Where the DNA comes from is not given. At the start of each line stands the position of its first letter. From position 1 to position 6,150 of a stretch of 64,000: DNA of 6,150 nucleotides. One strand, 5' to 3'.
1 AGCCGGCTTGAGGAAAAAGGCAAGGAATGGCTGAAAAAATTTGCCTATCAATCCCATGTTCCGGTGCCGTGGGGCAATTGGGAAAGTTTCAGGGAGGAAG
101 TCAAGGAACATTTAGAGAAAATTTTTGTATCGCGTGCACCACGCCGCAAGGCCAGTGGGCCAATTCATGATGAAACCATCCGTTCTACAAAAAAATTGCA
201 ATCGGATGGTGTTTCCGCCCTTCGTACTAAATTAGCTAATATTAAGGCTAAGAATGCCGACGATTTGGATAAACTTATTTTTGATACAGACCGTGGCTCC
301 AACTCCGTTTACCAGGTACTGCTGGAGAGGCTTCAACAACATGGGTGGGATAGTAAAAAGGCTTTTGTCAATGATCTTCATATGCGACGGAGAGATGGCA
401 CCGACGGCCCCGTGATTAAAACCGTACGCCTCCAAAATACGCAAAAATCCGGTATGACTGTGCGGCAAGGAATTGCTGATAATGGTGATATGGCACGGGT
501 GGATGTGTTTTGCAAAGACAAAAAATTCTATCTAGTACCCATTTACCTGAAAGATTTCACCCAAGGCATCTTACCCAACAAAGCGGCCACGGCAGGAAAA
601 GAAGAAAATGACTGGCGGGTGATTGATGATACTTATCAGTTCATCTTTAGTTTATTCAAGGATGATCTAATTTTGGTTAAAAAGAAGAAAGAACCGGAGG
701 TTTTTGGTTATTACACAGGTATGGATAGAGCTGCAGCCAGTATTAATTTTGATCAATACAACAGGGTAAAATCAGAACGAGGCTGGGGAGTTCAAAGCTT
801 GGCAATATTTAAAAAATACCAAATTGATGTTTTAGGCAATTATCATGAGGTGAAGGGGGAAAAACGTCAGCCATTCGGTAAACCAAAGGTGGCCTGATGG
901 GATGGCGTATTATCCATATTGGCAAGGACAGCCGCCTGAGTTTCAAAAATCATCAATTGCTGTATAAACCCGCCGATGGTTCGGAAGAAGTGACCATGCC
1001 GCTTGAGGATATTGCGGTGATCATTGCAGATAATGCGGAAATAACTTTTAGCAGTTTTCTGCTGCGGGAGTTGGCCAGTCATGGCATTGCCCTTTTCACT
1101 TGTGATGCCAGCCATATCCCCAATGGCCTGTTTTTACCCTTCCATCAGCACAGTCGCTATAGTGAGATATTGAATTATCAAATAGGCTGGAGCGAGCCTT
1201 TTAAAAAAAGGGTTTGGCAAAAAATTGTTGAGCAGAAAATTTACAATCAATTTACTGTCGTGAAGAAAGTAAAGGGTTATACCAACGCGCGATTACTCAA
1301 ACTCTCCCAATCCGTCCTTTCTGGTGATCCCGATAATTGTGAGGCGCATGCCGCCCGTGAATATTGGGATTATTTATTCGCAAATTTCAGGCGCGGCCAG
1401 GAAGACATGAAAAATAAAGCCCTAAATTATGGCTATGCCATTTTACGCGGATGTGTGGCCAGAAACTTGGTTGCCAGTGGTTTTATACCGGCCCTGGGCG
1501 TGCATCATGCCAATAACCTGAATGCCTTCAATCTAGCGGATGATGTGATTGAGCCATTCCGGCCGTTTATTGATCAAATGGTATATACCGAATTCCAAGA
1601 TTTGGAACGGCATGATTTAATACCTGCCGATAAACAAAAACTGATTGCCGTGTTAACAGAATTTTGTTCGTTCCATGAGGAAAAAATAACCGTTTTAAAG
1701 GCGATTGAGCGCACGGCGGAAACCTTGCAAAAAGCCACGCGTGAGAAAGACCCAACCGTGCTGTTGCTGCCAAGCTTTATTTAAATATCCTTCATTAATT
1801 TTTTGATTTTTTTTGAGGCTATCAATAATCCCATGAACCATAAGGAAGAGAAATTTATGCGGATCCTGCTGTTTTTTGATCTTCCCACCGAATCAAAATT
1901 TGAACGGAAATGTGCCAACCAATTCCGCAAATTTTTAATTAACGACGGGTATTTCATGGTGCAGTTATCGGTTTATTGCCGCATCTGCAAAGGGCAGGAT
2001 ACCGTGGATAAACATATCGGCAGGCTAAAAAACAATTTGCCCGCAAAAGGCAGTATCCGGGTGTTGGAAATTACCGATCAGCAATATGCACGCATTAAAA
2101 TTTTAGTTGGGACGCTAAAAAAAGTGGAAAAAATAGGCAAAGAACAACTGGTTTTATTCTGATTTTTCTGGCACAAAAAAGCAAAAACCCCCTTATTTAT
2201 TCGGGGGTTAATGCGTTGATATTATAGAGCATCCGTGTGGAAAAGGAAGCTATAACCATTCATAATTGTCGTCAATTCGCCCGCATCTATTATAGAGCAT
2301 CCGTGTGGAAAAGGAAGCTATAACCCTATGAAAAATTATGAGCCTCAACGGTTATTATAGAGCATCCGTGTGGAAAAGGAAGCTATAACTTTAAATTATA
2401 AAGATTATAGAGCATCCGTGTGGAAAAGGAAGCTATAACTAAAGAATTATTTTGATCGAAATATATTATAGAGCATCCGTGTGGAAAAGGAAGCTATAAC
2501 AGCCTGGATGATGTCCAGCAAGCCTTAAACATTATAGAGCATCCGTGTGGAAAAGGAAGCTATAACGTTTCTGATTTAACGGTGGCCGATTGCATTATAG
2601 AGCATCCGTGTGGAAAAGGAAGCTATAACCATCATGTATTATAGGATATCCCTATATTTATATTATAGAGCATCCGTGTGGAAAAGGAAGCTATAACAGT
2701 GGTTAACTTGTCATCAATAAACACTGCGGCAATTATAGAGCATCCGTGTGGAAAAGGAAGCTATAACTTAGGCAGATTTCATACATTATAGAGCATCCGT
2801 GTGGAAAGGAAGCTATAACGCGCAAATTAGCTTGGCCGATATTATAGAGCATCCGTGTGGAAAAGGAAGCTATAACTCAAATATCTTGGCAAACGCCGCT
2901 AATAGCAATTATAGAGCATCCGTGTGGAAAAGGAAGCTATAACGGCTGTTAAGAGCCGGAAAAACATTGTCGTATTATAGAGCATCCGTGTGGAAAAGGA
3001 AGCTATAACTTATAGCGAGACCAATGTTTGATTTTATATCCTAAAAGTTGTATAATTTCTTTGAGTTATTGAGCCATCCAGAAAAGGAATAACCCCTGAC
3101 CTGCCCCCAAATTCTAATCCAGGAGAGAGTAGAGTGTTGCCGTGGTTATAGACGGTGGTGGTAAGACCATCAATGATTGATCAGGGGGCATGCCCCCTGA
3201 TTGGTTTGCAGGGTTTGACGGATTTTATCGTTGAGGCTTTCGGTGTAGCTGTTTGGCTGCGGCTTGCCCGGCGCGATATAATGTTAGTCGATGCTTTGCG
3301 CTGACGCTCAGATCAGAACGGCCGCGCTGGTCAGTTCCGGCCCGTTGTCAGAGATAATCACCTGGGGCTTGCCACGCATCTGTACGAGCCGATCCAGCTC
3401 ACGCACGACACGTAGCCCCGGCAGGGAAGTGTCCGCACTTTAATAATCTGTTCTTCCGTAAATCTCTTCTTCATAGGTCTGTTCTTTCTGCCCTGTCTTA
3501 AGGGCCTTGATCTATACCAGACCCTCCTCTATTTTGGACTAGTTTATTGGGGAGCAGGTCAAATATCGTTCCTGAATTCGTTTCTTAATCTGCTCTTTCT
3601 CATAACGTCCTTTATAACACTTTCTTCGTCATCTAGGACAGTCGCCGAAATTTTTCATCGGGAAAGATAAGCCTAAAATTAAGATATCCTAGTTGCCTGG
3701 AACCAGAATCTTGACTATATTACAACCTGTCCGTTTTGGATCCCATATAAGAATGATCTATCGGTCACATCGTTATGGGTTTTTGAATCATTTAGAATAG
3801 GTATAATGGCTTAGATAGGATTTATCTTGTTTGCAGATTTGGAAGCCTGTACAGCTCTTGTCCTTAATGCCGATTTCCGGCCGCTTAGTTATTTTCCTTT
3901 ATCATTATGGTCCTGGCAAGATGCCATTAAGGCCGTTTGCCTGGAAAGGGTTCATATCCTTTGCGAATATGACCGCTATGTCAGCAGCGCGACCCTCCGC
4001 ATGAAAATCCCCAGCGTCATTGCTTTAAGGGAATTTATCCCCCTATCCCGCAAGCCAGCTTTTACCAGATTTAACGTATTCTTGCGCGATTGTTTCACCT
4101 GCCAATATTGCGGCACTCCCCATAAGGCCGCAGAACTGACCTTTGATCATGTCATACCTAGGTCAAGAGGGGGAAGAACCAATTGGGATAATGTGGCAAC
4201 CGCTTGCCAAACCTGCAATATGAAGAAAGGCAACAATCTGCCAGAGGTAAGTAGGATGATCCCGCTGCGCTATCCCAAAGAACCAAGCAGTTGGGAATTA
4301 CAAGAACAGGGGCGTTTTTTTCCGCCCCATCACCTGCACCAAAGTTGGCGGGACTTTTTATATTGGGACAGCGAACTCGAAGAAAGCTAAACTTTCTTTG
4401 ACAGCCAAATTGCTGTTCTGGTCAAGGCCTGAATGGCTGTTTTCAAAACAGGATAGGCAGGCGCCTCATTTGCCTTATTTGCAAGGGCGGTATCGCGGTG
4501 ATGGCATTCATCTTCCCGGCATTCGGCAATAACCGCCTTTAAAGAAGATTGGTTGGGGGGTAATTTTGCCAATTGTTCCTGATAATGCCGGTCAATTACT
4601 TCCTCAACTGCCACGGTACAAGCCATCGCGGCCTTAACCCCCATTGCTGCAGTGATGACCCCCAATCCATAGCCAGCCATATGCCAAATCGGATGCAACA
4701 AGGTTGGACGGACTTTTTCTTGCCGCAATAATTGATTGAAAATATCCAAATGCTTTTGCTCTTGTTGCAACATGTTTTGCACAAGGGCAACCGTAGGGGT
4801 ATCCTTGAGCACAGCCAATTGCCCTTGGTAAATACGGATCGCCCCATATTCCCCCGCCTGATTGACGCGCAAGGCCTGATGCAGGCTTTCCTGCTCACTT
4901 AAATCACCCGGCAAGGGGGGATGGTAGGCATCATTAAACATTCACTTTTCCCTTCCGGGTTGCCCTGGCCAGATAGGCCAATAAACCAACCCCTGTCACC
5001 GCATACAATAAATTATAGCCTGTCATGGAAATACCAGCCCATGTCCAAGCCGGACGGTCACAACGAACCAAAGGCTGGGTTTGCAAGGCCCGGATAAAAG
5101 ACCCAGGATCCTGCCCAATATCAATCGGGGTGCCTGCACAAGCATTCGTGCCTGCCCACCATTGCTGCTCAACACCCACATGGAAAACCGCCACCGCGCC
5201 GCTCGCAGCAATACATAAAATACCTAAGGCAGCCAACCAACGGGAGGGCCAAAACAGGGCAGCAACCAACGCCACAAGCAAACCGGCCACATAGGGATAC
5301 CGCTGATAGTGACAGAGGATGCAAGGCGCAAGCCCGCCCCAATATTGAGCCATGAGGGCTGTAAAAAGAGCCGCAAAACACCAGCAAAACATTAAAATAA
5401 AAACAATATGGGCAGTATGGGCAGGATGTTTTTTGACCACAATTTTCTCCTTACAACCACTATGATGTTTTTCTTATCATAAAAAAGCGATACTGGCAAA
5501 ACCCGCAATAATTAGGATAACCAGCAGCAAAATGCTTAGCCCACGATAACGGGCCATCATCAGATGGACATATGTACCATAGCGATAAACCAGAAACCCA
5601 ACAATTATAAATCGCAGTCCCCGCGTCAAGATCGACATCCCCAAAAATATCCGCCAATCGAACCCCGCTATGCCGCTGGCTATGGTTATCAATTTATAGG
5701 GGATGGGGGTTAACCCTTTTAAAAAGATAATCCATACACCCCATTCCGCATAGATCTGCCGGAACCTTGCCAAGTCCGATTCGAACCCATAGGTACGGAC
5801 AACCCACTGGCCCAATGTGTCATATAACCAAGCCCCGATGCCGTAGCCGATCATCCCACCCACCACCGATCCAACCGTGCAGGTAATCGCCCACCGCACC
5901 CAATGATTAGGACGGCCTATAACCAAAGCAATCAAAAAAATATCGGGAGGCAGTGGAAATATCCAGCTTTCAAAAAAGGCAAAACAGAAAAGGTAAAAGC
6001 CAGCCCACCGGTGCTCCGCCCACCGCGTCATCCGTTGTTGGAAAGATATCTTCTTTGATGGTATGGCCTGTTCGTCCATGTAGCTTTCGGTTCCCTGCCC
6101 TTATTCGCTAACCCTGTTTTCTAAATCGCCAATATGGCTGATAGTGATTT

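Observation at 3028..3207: Consensus promoter plus anti-repeat directly after the array: candidate tracrRNA, abutted 3 bp later by an IS inverted repeat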

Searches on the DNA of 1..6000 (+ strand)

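Call 5: search_rna_families(source=window, start=1, end=6000, threshold=evalue, max_evalue=10, show_alignments=3)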
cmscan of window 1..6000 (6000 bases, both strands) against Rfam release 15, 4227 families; matches with E-value up to 10: 15.
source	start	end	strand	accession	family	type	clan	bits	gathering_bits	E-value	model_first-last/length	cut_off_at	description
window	2732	2767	-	RF01344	CRISPR-DR34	Gene; CRISPR;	-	18.9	35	7.1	1-36/36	no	CRISPR RNA direct repeat element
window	2221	2256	-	RF01344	CRISPR-DR34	Gene; CRISPR;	-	18.9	35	7.1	1-36/36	no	CRISPR RNA direct repeat element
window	2289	2324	-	RF01344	CRISPR-DR34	Gene; CRISPR;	-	18.9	35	7.1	1-36/36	no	CRISPR RNA direct repeat element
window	2354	2389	-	RF01344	CRISPR-DR34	Gene; CRISPR;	-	18.9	35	7.1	1-36/36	no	CRISPR RNA direct repeat element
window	2404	2439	-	RF01344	CRISPR-DR34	Gene; CRISPR;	-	18.9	35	7.1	1-36/36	no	CRISPR RNA direct repeat element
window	2465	2500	-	RF01344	CRISPR-DR34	Gene; CRISPR;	-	18.9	35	7.1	1-36/36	no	CRISPR RNA direct repeat element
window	2531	2566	-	RF01344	CRISPR-DR34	Gene; CRISPR;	-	18.9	35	7.1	1-36/36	no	CRISPR RNA direct repeat element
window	2594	2629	-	RF01344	CRISPR-DR34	Gene; CRISPR;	-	18.9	35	7.1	1-36/36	no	CRISPR RNA direct repeat element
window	2662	2697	-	RF01344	CRISPR-DR34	Gene; CRISPR;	-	18.9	35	7.1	1-36/36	no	CRISPR RNA direct repeat element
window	2841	2876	-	RF01344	CRISPR-DR34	Gene; CRISPR;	-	18.9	35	7.1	1-36/36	no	CRISPR RNA direct repeat element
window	2908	2943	-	RF01344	CRISPR-DR34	Gene; CRISPR;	-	18.9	35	7.1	1-36/36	no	CRISPR RNA direct repeat element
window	2974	3009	-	RF01344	CRISPR-DR34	Gene; CRISPR;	-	18.9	35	7.1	1-36/36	no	CRISPR RNA direct repeat element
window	2785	2819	-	RF01344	CRISPR-DR34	Gene; CRISPR;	-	18.7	35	7.9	1-36/36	no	CRISPR RNA direct repeat element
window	4649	4677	+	RF00289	SNORND104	Gene; snRNA; snoRNA; CD-box;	CL00077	16.6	40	3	1-70/70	no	Small nucleolar RNA SNORD104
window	4324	4424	-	RF02150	MESTIT1_3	Gene; lncRNA;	-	15.7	60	8.8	1-99/99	no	MEST intronic transcript 1, antisense RNA conserved region 3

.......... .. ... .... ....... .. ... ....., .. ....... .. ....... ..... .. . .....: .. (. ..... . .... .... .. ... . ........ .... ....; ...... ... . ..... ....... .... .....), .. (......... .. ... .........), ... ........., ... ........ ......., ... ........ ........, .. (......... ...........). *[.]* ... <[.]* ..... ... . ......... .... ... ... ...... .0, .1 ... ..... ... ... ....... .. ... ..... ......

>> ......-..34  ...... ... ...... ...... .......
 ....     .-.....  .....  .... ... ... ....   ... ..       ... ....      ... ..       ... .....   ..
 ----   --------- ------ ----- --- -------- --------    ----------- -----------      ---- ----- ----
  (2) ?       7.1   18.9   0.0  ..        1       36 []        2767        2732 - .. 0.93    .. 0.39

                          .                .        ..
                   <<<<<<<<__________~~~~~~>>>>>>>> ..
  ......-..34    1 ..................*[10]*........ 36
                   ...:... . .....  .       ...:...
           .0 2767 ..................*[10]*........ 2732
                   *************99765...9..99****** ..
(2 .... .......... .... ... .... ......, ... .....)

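Call 32: build_rna_model(alignment_id=A2, structure=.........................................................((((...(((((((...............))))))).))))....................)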
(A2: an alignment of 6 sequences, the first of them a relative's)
Model R1 built from alignment A2 (6 sequences, 118 columns); structure: as given.
model positions 106; base pairs 11; branch points 0; effective number of sequences 1.4; information 0.591 bits per position. Calibrated on 0.2 Mb of random sequence (short: E-values are rough).
structure used (alignment columns):
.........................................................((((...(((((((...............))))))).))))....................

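Call 33: search_dna_similar(query=window:3097-3562:+, collection=plasmids, mode=distant, max_rows=12)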
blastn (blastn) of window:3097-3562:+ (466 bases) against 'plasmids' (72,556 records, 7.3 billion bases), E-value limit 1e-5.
Records with a match: 42; places in all: 60; records where one place covers at least 80% of the query: 0.
Best place of each record, by identity: 80-90% 3; 60-80% 39.
By first word of the organism name: Sinorhizobium 7; Rhizobium 6; Sphingomonas 4; Dinoroseobacter 3; Bradyrhizobium 3; Ensifer 3; Paracoccus 3; Neorhizobium 2; Nitratireductor 1; Roseibium 1; and 9 more.
By predicted mobility (MOB-suite, as given by PLSDB): conjugative 22; non-mobilizable 16; mobilizable 4.
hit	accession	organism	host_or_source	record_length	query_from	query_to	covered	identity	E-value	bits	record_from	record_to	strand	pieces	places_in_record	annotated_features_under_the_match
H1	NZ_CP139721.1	Nitratireductor rhodophyticola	Bacterial Culture,hydrothermal vent ...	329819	133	340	45%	71.0%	5e-13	82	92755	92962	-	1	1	none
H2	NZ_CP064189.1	Rhizobium sp. 007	Onobrychis viciifolia,cell culture,root ...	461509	133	340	45%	69.5%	4e-14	86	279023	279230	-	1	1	IS3 family transposase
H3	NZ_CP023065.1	Sinorhizobium sp. CCBAU 05631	G.max,nodule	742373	133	340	45%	69.2%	7e-11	76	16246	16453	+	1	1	IS3 family transposase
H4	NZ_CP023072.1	Sinorhizobium fredii CCBAU 83666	G.max,nodule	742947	133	340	45%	69.2%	7e-11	76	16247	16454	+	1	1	none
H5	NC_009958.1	Dinoroseobacter shibae DFL 12 = DSM 16493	-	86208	133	340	45%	68.9%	3e-9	71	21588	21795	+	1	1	IS3 family transposase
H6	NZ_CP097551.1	Dinoroseobacter shibae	Alexandrium ostenfeldii,pure culture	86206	133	340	45%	68.9%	3e-9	71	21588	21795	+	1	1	none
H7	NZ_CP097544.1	Dinoroseobacter shibae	Prorocentrum lima,pure culture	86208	133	340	45%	68.9%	3e-9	71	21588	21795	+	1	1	IS3 family transposase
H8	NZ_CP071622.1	Rhizobium bangladeshense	lentil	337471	133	340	45%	68.7%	9e-10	72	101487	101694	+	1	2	IS3 family transposase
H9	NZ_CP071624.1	Rhizobium bangladeshense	lentil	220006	133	340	45%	68.7%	9e-10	72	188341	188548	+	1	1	IS3 family transposase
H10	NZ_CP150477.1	Bradyrhizobium ottawaense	Glycine max cv. AC Orford,cell culture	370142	135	340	44%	69.4%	2e-11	77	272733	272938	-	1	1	IS3 family transposase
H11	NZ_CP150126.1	Bradyrhizobium ottawaense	Glycine max cv. AC Orford,cell ...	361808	135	340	44%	69.4%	2e-11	77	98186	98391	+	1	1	IS3 family transposase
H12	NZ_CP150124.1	Bradyrhizobium ottawaense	-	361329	135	340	44%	69.4%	2e-11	77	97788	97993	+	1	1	IS3 family transposase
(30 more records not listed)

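Call 34: search_with_rna_model(model_id=R1, sources=[window, L004, L005, L006, L007, L023, L024, L025, L026, L027, L028], max_evalue=10)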
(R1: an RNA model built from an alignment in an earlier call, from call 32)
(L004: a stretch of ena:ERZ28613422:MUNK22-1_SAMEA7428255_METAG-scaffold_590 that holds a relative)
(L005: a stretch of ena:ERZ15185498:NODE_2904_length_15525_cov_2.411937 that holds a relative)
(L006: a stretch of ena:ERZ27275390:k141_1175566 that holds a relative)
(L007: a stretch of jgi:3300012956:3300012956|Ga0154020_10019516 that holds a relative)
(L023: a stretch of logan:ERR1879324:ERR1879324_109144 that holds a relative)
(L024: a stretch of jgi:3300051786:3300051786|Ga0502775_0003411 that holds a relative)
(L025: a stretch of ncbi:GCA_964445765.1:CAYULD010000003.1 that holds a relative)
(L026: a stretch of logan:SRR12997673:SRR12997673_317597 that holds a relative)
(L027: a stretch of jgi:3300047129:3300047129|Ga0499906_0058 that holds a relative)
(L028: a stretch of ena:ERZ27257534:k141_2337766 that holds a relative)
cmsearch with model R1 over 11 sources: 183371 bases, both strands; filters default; matches with E-value up to 10: 64.
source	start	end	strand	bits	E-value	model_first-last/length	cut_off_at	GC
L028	227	332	-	126.4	8.6e-23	1-106/106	no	0.44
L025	7834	7939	-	126.3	9e-23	1-106/106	no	0.33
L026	160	265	-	126.3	9e-23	1-106/106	no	0.33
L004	6640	6745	-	126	1e-22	1-106/106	no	0.45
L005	6640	6745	-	126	1e-22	1-106/106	no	0.45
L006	5492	5597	-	126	1e-22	1-106/106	no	0.45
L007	2867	2972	-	126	1e-22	1-106/106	no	0.45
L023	7830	7935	-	123.4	3.5e-22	1-106/106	no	0.42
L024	7836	7942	-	117.7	4.6e-21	1-106/106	no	0.41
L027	7826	7943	-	104.1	2.4e-18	1-106/106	no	0.32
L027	12995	13053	+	29.4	0.0016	1-106/106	no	0.27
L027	12599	12645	+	29.1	0.0019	1-106/106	no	0.32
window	2656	2735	+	29.1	0.0019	1-106/106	no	0.35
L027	12929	12971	+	28.7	0.0023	1-106/106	no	0.33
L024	12626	12706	+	27.7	0.0037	1-106/106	no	0.31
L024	12494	12568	+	27.6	0.0037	1-106/106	no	0.32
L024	12824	12867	+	27.3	0.0043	1-106/106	no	0.39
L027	12467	12542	+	27.3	0.0044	1-106/106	no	0.32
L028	5095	5163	+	27.2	0.0045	1-106/106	no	0.32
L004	11451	11493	+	26.6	0.0061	1-106/106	no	0.35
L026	4903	4945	+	26.3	0.007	1-43/106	3'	0.35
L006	10171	10216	+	25.8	0.0086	1-106/106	no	0.35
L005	11319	11371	+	25.7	0.009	1-59/106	3'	0.4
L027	12665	12708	+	25.5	0.0099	1-106/106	no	0.34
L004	11319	11402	+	25.2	0.012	1-106/106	no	0.42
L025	12577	12618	+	24.7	0.014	1-42/106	3'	0.36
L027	17645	17724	-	24.5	0.015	1-106/106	no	0.26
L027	12863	12907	+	24.3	0.017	1-106/106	no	0.33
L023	12498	12602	+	24.3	0.017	1-106/106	no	0.35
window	2968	3010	+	24.1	0.018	1-106/106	no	0.4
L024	12890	12964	+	24.1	0.019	1-106/106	no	0.36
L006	1711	1814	-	24.1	0.019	1-106/106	no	0.36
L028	5029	5071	+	23.7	0.023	1-106/106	no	0.37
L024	13286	13353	+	23.4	0.026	1-106/106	no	0.37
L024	13088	13133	+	23.2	0.029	1-106/106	no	0.39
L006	10237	10282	+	22.7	0.036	1-106/106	no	0.33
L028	4963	5005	+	22.6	0.037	1-106/106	no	0.37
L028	4897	4939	+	22.3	0.042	1-106/106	no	0.44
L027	12797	12843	+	22.1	0.046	1-106/106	no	0.3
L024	13154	13196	+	22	0.05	1-106/106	no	0.42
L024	13220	13261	+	21.8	0.053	1-106/106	no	0.38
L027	12731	12777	+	21.5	0.061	1-106/106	no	0.34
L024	13022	13064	+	21.1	0.073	1-106/106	no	0.44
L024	13418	13460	+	19.9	0.13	1-106/106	no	0.47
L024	1389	1474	-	18.7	0.22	1-106/106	no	0.29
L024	13484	13525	+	18.5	0.25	1-106/106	no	0.38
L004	2864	2962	-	16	0.76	1-106/106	no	0.33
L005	2864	2962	-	16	0.76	1-106/106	no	0.33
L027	7477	7601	-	15.5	0.96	1-106/106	no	0.38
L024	6406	6486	+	15.3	1.1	1-106/106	no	0.27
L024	13356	13398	+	14.4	1.6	1-106/106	no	0.4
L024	12965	13002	+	11.5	6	10-106/106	no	0.45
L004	13874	13968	-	10.7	8.5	1-106/106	no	0.29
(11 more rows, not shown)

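Call 35: search_with_rna_model(model_id=R1, source=window, start=2000, end=4200, filters=off, max_evalue=10, show_alignments=2)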
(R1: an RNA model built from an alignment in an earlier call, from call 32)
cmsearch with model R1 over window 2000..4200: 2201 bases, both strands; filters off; matches with E-value up to 10: 19.
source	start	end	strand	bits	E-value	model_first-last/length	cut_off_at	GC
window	2656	2735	+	29.1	2.3e-05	1-106/106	no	0.35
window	2283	2406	+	27.5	4.7e-05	1-106/106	no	0.35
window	2215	2258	+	25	0.00015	1-106/106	no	0.39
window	2459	2502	+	24.4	0.00019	1-106/106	no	0.34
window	2968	3010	+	24.1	0.00022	1-106/106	no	0.4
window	2588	2631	+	23.9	0.00024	1-106/106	no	0.41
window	2835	2919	+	22.7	0.00044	1-106/106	no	0.4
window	2525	2567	+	21.9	0.00062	1-106/106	no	0.37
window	2779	2820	+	17.4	0.0048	1-106/106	no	0.4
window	2407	2456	+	13.8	0.025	10-106/106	no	0.32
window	2736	2768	+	10.6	0.11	11-106/106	no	0.42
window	3667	3757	-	8.5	0.28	1-106/106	no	0.35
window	2632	2655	+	4.3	2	1-106/106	no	0.29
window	3223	3249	+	3.9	2.4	1-106/106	no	0.44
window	2920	2944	+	2.8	3.8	19-106/106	no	0.48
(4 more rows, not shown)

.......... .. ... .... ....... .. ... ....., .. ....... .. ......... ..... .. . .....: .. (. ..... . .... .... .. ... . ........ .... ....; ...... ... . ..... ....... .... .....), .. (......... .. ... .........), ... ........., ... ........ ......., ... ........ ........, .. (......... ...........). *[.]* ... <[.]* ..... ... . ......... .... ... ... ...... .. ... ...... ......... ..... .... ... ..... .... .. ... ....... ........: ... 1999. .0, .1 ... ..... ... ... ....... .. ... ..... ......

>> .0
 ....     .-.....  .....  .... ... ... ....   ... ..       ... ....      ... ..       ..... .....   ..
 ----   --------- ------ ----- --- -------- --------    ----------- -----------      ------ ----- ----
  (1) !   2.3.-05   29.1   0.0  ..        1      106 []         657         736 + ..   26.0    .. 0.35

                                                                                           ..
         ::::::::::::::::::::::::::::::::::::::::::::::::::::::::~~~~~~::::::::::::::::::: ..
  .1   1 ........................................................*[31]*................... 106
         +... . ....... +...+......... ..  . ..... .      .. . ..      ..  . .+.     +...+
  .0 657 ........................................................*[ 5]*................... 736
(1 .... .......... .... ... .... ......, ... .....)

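Call 55: search_rna_families(source=L004, start=6450, end=6830, threshold=evalue, max_evalue=10)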
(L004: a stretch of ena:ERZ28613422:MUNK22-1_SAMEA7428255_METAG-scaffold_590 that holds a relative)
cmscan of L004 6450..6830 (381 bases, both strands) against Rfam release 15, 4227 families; matches with E-value up to 10: 2.
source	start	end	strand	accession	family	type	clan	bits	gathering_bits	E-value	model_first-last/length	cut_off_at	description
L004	6637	6660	+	RF02914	DUF805b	Cis-reg;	CL00115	13.4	35.6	0.46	2-27/35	no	DUF805b RNA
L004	6608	6675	+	RF02958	drum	Gene; sRNA;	-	13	43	6.4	1-112/112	no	drum RNA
